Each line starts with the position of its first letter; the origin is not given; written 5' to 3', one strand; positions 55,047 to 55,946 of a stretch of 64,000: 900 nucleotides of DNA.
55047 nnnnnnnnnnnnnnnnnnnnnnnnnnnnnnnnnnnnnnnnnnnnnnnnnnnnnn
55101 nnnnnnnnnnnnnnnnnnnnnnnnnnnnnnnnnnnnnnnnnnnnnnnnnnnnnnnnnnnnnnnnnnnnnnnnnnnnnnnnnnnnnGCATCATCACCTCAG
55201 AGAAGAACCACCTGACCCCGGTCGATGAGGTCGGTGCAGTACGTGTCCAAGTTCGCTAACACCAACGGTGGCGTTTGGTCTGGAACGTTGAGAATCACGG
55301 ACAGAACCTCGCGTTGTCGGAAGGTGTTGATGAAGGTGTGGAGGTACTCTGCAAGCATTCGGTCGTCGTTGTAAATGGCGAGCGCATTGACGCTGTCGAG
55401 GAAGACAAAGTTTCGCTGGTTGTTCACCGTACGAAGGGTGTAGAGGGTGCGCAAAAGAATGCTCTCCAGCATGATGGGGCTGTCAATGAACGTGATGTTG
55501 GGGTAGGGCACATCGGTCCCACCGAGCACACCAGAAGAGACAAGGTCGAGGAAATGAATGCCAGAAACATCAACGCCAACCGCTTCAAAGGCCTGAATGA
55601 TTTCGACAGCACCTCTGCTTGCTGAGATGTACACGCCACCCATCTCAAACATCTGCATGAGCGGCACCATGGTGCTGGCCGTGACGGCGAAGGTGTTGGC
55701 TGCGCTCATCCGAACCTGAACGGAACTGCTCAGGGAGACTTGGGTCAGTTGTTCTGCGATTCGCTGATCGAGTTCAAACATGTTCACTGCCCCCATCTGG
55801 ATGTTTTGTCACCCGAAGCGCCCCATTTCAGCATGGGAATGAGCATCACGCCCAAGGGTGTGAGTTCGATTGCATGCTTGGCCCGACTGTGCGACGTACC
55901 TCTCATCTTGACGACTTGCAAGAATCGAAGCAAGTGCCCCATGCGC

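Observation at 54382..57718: Candidate novel module: a TadE/pseudopilin-like LTD protein plus a triad of KaiC/RecA-like paralogues (one active, two with eroded P-loops)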

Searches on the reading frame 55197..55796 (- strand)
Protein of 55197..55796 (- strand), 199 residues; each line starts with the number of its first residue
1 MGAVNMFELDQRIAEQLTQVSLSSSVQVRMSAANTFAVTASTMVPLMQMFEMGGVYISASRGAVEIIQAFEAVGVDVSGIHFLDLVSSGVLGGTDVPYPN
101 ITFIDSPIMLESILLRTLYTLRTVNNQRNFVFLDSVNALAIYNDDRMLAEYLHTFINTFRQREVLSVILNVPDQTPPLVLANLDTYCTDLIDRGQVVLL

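Call 3: search_protein_families(library=pfam, proteins=[window:55197-55796:-], max_evalue=1)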
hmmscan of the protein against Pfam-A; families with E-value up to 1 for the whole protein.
window:55197-55796:- (199 aa): 3 families
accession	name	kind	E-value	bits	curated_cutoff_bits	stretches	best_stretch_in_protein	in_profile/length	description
PF06745.19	ATPase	-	0.00034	20.5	26.6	1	51-169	48-161/231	KaiC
PF04937.20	DUF659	-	0.0012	19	34.7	1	124-170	54-100/152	Protein of unknown function (DUF 659)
PF23365.1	DUF7090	-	0.0094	16.1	27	1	57-162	48-151/192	Family of unknown function (DUF7090)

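Call 4: search_protein_families(library=ncbifam, proteins=[window:55197-55796:-], max_evalue=1)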
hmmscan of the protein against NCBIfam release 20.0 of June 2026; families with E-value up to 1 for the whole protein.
window:55197-55796:- (199 aa): 1 family
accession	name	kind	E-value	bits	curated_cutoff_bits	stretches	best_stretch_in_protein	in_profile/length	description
NF006799.0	PRK09302.1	equivalog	0.052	12.1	408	1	47-189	56-194/515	circadian clock protein KaiC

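Call 30: find_homologous_proteins(query=window:55197-55796:-)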
Query window:55197-55796:- (199 aa): 788 proteins with E <= 0.001 among 939 candidates; the best 120 are listed.
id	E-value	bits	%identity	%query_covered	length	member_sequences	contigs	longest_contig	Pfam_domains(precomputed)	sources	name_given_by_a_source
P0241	5.0e-117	406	99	97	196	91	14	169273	-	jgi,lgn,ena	-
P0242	4.6e-116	403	95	100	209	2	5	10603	-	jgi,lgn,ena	-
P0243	4.6e-116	403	95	100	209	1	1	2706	-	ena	-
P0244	1.1e-115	402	97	97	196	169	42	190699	-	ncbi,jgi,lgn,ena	jgi:archaellum biogenesis ATPase FlaH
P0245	1.3e-115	401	94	100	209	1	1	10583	-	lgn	-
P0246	1.4e-115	401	94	100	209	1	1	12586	-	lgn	-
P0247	1.6e-115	401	94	100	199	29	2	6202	-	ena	-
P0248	2.2e-115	401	94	100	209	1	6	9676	-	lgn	-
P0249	2.5e-115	400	96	97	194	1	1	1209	-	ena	-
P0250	5.6e-115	399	93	100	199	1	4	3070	-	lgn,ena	-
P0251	6.8e-115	399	93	100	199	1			-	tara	tara:strand:- start:284 stop:883 length:600 start_codon:yes stop_codon:yes gene_type:complete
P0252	7.3e-115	399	93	100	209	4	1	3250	-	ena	-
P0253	8.1e-115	399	93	100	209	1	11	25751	-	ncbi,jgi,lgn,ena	-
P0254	8.5e-115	399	94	100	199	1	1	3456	-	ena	-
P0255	9.1e-115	399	93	100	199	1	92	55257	-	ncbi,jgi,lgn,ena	-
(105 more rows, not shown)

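Call 59: search_protein_representatives(protein=window:55197-55796:-)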
Query: 199 residues. Proteins with E-value up to 0.001 (for the whole library): 564; up to 1e-10: 105; up to 1e-30: 17. The best 150 are listed.
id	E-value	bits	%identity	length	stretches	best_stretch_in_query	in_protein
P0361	1.3e-73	262.9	64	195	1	6-198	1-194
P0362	1.6e-59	217.1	94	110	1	90-199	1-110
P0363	2.6e-58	213.1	77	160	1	52-177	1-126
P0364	1.9e-54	200.5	33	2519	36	138-175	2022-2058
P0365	4.9e-50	186.2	68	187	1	6-140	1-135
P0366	1.3e-45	171.8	52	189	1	6-191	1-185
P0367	2.7e-42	160.9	63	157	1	43-199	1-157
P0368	5.0e-41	156.8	91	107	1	30-111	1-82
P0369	2.7e-37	144.7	79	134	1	68-154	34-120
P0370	5.3e-37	143.7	75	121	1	6-102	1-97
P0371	2.9e-36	141.3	65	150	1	7-107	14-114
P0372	3.5e-36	141.0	96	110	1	128-199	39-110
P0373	6.2e-36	140.2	87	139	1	123-198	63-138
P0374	4.1e-34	134.3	55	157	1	32-181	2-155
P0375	4.8e-34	134.1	72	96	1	6-99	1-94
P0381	7.9e-27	110.6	32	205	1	11-192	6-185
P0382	6.5e-26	107.6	35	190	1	6-191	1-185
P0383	1.5e-25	106.4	37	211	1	32-193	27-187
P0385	4.7e-23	98.3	29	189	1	11-182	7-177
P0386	1.7e-22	96.5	35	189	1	10-179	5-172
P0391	9.8e-21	90.7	28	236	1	15-194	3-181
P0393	1.8e-20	89.9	31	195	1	11-182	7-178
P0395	7.1e-20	88.0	30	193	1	13-193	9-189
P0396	8.8e-20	87.6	37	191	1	36-179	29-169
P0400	3.2e-17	79.3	36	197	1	51-179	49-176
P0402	8.8e-17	77.9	27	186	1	25-182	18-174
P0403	1.8e-16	76.8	27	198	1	10-189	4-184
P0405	2.2e-16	76.6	28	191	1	9-191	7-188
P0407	2.9e-16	76.2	33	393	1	36-175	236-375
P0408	1.1e-15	74.4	32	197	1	42-177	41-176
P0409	1.5e-15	73.8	36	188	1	42-171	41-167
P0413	5.5e-15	72.0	31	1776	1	12-187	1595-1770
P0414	5.8e-15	71.9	37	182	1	41-175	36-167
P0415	6.3e-15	71.8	25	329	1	11-182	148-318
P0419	2.1e-14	70.1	29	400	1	7-181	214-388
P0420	3.6e-14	69.4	28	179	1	23-187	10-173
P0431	5.5e-13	65.5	27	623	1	17-174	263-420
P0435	2.4e-12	63.4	28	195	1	4-172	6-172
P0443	5.6e-12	62.2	25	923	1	12-190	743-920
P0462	6.9e-11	58.7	31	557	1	41-189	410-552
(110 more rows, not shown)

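Call 60: search_protein_families(library=pfam, proteins=[P0381, P0385, P0391, P0407, P0413, P0415, P0419, P0431, P0443, P0462], max_evalue=0.01)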
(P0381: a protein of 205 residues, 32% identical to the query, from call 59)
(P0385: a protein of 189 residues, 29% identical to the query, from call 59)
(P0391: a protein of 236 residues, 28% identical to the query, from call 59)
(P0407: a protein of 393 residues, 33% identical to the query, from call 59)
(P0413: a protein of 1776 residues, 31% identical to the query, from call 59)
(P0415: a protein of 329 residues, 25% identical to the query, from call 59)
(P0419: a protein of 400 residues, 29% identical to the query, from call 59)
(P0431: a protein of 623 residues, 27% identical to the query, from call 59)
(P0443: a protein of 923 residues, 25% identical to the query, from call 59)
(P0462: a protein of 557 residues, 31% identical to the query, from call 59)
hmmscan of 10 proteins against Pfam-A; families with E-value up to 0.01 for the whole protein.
P0381 (205 aa): 3 families
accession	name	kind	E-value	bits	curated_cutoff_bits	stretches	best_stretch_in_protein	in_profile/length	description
PF06745.19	ATPase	-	3.7e-08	33.5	26.6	1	47-173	49-174/231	KaiC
PF24336.1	DUF7504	-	2.8e-05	25.1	27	1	50-185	33-178/179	Family of unknown function (DUF7504)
PF23365.1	DUF7090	-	0.00064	19.9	27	1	53-187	49-183/192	Family of unknown function (DUF7090)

P0385 (189 aa): 3 families
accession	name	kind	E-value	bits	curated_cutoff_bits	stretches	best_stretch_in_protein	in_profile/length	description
PF06745.19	ATPase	-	3.3e-07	30.3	26.6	1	47-167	48-164/231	KaiC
PF23365.1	DUF7090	-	2.6e-05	24.5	27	1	93-187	88-181/192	Family of unknown function (DUF7090)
PF24336.1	DUF7504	-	0.0088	17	27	0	96-187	81-178/179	Family of unknown function (DUF7504)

P0391 (236 aa): 2 families
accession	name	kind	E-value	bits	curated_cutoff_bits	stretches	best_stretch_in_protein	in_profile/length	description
PF06745.19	ATPase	-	0.0001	22.2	26.6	1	37-165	46-170/231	KaiC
PF23365.1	DUF7090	-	0.00011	22.5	27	1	44-180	46-182/192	Family of unknown function (DUF7090)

P0407 (393 aa): 4 families
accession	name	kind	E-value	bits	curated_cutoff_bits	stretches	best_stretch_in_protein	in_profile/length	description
PF24336.1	DUF7504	-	3.9e-08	34.4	27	1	274-392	52-178/179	Family of unknown function (DUF7504)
PF23365.1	DUF7090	-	0.00028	21.1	27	1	270-374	61-162/192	Family of unknown function (DUF7090)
PF06745.19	ATPase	-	0.0016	18.3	26.6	1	248-361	45-153/231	KaiC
PF05763.18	DUF835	-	0.0035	17.6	33.1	0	306-374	57-122/136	Protein of unknown function (DUF835)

P0413 (1776 aa): 12 families
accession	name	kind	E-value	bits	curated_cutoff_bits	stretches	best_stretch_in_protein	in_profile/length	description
PF14938.12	SNAP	-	8.9e-27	94.7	25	4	74-225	31-182/282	Soluble NSF attachment protein, SNAP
PF13424.12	TPR_12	-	3e-16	59.8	30.1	3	178-247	3-74/77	Tetratricopeptide repeat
PF05753.20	TRAP_beta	-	7.7e-08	32.4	22.4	0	1393-1436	77-121/178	Translocon-associated protein beta (TRAPB)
PF10633.15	NPCBM_assoc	-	2.2e-07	31.4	24.4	0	930-990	2-62/78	NPCBM-associated, NEW3 domain of alpha-galactosidase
PF07719.23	TPR_2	-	6e-07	29.5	27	0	139-165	2-28/34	Tetratricopeptide repeat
PF13584.12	BatD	-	1.3e-06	29.3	24.1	0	1347-1444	4-92/92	BatD DUF11 like domain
PF24336.1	DUF7504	-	8.3e-06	26.8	27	1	1638-1776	33-179/179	Family of unknown function (DUF7504)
PF00927.28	Transglut_C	-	3.4e-05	24.4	26.6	0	922-994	4-82/106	Transglutaminase family, C-terminal ig like domain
PF00207.28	A2M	-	3.5e-05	24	21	0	912-948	49-85/92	Alpha-2-macroglobulin family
PF06745.19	ATPase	-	6.1e-05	22.9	26.6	1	1631-1776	42-187/231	KaiC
PF07705.17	CARDB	-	0.00028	21.5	22.7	0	922-996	8-79/101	CARDB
PF16640.11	Big_3_5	-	0.00086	20.3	35.5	0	923-1021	2-86/88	Bacterial Ig-like domain (group 3)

P0415 (329 aa): 4 families
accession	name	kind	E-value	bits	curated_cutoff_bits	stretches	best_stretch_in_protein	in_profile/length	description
PF05763.18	DUF835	-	1.1e-23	83.9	33.1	2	7-101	42-135/136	Protein of unknown function (DUF835)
PF24336.1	DUF7504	-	3.9e-12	47.4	27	1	192-328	33-178/179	Family of unknown function (DUF7504)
PF06745.19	ATPase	-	0.00021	21.2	26.6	1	189-311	49-167/231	KaiC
PF23365.1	DUF7090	-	0.0031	17.7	27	1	220-311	74-165/192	Family of unknown function (DUF7090)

P0419 (400 aa): 3 families
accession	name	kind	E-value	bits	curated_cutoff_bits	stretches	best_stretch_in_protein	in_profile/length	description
PF24336.1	DUF7504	-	3.5e-08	34.6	27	1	230-399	2-178/179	Family of unknown function (DUF7504)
PF06745.19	ATPase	-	7.1e-06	26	26.6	1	254-381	44-166/231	KaiC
PF14470.12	bPH_3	-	0.0033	18.3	23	1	39-82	22-64/95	Bacterial PH domain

P0431 (623 aa): 4 families
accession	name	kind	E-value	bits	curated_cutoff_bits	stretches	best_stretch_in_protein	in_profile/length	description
PF05763.18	DUF835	-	3.1e-27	95.4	33.1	1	490-617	10-136/136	Protein of unknown function (DUF835)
PF24336.1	DUF7504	-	8.6e-13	49.6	27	1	282-438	12-178/179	Family of unknown function (DUF7504)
PF06745.19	ATPase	-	1.3e-05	25.2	26.6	1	294-417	42-163/231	KaiC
PF23365.1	DUF7090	-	0.0015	18.7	27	1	312-441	57-184/192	Family of unknown function (DUF7090)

P0443 (923 aa): 12 families
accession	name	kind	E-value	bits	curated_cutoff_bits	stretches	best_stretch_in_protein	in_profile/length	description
PF13424.12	TPR_12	-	1.2e-27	96.3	30.1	2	181-247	8-76/77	Tetratricopeptide repeat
PF14938.12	SNAP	-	9.5e-27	94.6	25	4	68-224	27-183/282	Soluble NSF attachment protein, SNAP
PF13181.12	TPR_8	-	3.1e-12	46.1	25.7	2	258-287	3-32/34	Tetratricopeptide repeat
PF07719.23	TPR_2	-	9.4e-11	41.4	27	0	259-285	4-30/34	Tetratricopeptide repeat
PF13176.12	TPR_7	-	1.9e-07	31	27.9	0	183-200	6-23/36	Tetratricopeptide repeat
PF00515.34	TPR_1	-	1.2e-06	28.5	27.8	1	259-285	4-30/34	Tetratricopeptide repeat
PF13432.12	TPR_16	-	2.2e-06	28.5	32.7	1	142-200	3-55/65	Tetratricopeptide repeat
PF13174.12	TPR_6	-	5.5e-06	27.1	26.3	0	177-199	1-23/33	Tetratricopeptide repeat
PF24336.1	DUF7504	-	1.4e-05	26.1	27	1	805-923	53-179/179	Family of unknown function (DUF7504)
PF23365.1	DUF7090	-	0.00028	21.1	27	1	810-922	70-181/192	Family of unknown function (DUF7090)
PF13428.12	TPR_14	-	0.00088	20.2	23.5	0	384-413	2-31/44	Tetratricopeptide repeat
PF06745.19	ATPase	-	0.0043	16.9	26.6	1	778-912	44-175/231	KaiC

P0462 (557 aa): 6 families
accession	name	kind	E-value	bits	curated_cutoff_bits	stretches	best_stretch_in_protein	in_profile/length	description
PF02743.24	dCache_1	-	1.2e-14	54.9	45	1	104-319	37-238/240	Cache domain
PF00672.30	HAMP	-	1.6e-14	54.4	25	1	355-405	1-51/53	HAMP domain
PF06745.19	ATPase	-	3e-05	23.9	26.6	1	420-539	48-167/231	KaiC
PF22673.2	MCP-like_PDC_1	-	0.00016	22.5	27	1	134-219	28-112/113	Methyl-accepting chemotaxis protein-like, first PDC sensor domain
PF24336.1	DUF7504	-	0.00051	21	27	1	467-530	81-153/179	Family of unknown function (DUF7504)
PF05763.18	DUF835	-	0.0031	17.8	33.1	0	472-536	57-120/136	Protein of unknown function (DUF835)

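Call 62: list_cluster_members(proteins=[P0381, P0382, P0383, P0385, P0386, P0391, P0393, P0395, P0413, P0462])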
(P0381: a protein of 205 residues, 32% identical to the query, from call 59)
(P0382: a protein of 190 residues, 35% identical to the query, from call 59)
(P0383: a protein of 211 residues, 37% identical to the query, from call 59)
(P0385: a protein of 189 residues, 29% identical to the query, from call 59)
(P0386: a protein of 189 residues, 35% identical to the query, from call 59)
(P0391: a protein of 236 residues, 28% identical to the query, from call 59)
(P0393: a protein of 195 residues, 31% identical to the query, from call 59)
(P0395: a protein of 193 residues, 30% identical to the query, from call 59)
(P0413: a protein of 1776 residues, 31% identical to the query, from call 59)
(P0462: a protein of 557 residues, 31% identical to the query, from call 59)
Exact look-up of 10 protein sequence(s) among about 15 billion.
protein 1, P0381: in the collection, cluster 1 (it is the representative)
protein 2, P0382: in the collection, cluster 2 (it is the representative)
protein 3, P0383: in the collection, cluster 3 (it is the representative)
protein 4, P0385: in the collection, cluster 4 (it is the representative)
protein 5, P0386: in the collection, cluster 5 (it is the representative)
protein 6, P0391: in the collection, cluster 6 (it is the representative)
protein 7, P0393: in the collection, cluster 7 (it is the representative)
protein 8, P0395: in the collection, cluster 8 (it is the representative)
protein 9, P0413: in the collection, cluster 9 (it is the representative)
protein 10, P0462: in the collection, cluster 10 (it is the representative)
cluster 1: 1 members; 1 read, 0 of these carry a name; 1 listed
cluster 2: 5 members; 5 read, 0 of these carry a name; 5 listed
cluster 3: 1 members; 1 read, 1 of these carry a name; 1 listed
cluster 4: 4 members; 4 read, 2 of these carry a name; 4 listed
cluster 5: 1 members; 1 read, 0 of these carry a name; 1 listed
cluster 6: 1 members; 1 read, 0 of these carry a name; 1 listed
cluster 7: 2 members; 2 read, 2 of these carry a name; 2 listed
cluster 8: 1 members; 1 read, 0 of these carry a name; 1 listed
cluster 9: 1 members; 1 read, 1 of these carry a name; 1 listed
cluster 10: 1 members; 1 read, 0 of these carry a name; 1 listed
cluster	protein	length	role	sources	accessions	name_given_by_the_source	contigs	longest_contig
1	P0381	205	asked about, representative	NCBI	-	-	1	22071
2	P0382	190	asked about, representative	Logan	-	-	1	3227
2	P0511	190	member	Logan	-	-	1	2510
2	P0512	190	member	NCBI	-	-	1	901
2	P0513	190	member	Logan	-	-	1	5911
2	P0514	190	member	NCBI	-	-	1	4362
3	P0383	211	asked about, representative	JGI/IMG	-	KaiC/GvpD/RAD55 family RecA-like ATPase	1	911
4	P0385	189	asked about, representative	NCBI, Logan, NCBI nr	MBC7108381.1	MAG: hypothetical protein H5T41_06305 [Methanomassiliicoccales archaeon] | hypothetical protein [Methanomassiliicoccales archaeon]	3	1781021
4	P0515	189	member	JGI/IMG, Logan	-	archaellum biogenesis ATPase FlaH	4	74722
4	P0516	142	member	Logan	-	-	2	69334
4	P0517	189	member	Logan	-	-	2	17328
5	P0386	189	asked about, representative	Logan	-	-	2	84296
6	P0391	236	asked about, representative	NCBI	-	-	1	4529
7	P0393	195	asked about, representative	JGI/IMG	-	hypothetical protein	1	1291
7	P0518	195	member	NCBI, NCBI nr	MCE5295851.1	MAG: hypothetical protein LLG16_01955 [Euryarchaeota archaeon] | hypothetical protein [Euryarchaeota archaeon]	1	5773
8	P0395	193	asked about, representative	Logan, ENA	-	-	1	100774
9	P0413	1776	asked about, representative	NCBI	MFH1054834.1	MAG: hypothetical protein V1744_01935 [Candidatus Altiarchaeota archaeon]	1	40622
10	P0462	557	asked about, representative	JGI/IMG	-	-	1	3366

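Call 63: find_encoding_contigs(protein=P0381, flank=8000, max_places=2)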
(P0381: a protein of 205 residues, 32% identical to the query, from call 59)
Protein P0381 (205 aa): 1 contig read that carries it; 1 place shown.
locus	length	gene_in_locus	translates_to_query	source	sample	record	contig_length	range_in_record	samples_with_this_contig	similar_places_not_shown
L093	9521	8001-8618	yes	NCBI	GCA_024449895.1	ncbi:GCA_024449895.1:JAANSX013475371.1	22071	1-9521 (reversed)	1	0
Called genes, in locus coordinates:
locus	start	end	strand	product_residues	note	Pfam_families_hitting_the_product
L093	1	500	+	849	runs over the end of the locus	PF04998:RNA_pol_Rpb1_5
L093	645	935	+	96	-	PF01248:Ribosomal_L7Ae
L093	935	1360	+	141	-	PF07650:KH_2 (faint), PF26594:KH_NusA_2nd, PF13083:KH_KhpA-B (weak)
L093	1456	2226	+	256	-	PF00535:Glycos_transf_2, PF13641:Glyco_tranf_2_3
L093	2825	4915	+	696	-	PF03169:OPT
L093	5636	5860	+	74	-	-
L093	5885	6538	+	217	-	PF00834:Ribul_P_3_epim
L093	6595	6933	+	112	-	PF04032:Rpr2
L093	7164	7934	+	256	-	PF06745:ATPase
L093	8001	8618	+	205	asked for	PF06745:ATPase, PF23442:DUF7125 (weak)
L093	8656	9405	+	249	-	PF03796:DnaB_C (faint), PF05625:PAXNEB (faint), PF06745:ATPase, PF23442:DUF7125 (weak)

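Call 64: find_encoding_contigs(protein=P0385, flank=8000, max_places=2)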
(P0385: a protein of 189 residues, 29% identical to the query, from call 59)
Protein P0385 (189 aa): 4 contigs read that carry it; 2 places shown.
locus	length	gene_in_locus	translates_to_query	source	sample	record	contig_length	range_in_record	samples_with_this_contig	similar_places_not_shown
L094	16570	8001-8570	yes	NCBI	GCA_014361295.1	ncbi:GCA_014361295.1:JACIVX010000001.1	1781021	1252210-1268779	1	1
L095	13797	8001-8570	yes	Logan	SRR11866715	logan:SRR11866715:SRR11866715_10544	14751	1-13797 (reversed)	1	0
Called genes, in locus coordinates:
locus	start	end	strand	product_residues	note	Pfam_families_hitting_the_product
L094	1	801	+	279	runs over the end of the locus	PF04055:Radical_SAM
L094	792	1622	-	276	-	-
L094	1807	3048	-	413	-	PF01896:DNA_primase_S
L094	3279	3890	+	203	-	-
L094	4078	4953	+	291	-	PF01435:Peptidase_M48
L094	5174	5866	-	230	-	PF02811:PHP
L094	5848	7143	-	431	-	PF00215:OMPdecase, PF00977:His_biosynth, PF03737:RraA-like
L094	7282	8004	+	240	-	PF05625:PAXNEB (weak), PF13481:AAA_25 (faint), PF06745:ATPase, PF23442:DUF7125 (faint)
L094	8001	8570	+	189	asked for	PF06745:ATPase (weak)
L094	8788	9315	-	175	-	-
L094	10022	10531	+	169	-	PF07790:Pilin_N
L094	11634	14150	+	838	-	PF01966:HD (weak), PF18211:Csm1_B, PF22335:Cas10-Cmr2_palm2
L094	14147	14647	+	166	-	PF03750:Csm2_III-A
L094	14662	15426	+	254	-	PF03787:RAMPs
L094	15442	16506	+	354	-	PF17953:Csm4_C (weak)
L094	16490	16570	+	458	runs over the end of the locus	PF03787:RAMPs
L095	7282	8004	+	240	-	PF05625:PAXNEB (weak), PF13481:AAA_25 (faint), PF06745:ATPase, PF23442:DUF7125 (faint)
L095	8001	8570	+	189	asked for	PF06745:ATPase (weak)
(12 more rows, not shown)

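Call 65: find_encoding_contigs(protein=P0395, flank=8000, max_places=2)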
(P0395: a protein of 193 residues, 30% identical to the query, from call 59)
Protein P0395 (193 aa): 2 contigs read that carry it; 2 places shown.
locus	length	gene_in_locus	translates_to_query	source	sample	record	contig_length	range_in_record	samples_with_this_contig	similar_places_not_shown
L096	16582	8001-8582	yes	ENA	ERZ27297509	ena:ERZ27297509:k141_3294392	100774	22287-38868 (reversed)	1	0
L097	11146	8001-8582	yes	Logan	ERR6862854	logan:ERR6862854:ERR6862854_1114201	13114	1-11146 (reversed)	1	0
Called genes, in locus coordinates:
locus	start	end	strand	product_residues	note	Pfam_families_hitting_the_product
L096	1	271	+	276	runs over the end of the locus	-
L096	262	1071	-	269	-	-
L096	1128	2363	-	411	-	PF01896:DNA_primase_S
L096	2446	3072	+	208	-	-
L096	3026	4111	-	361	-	PF03706:LPG_synthase_TM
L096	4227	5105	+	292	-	PF01435:Peptidase_M48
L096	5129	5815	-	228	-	PF02811:PHP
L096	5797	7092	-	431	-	PF00215:OMPdecase, PF02581:TMP-TENI (faint), PF00977:His_biosynth (weak), PF03737:RraA-like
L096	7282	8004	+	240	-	PF13481:AAA_25 (weak), PF03796:DnaB_C (faint), PF06745:ATPase, PF23442:DUF7125 (faint)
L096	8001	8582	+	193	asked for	PF23365:DUF7090, PF06745:ATPase (weak)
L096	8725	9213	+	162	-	PF07790:Pilin_N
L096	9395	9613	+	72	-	-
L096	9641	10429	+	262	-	PF02230:Abhydrolase_2, PF10503:Esterase_PHB (weak)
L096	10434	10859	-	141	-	PF06271:RDD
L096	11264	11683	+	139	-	PF01609:DDE_Tnp_1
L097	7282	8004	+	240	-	PF13481:AAA_25 (weak), PF03796:DnaB_C (weak), PF06745:ATPase, PF23442:DUF7125 (weak)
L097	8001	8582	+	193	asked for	PF23365:DUF7090, PF06745:ATPase (weak)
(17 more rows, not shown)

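Call 66: find_encoding_contigs(protein=P0386, flank=8000, max_places=2)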
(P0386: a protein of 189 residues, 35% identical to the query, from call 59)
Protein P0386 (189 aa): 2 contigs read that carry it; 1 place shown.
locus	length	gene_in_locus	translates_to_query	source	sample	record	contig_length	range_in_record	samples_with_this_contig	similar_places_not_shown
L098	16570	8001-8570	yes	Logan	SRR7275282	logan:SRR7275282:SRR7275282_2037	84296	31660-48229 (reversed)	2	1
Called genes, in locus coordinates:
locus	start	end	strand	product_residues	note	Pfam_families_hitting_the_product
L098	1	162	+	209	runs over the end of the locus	PF01381:HTH_3, PF00571:CBS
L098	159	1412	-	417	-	PF02812:ELFV_dehydrog_N, PF00208:ELFV_dehydrog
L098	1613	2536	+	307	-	PF01435:Peptidase_M48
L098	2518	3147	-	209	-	PF04252:SFM1-like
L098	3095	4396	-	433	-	PF00215:OMPdecase, PF00977:His_biosynth (faint), PF02581:TMP-TENI (weak), PF03737:RraA-like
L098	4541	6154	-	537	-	-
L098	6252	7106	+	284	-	PF04951:Peptidase_M55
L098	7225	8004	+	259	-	PF06745:ATPase, PF23442:DUF7125 (weak)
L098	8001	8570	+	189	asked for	PF06745:ATPase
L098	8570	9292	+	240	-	PF06745:ATPase, PF23442:DUF7125 (weak)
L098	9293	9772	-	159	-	PF06271:RDD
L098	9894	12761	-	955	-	PF02687:FtsX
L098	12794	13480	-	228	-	PF00005:ABC_tran, PF13304:AAA_21 (faint)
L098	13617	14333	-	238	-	PF00290:Trp_syntA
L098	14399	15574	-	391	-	PF00291:PALP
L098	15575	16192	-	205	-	PF00697:PRAI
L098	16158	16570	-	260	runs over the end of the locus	PF00218:IGPS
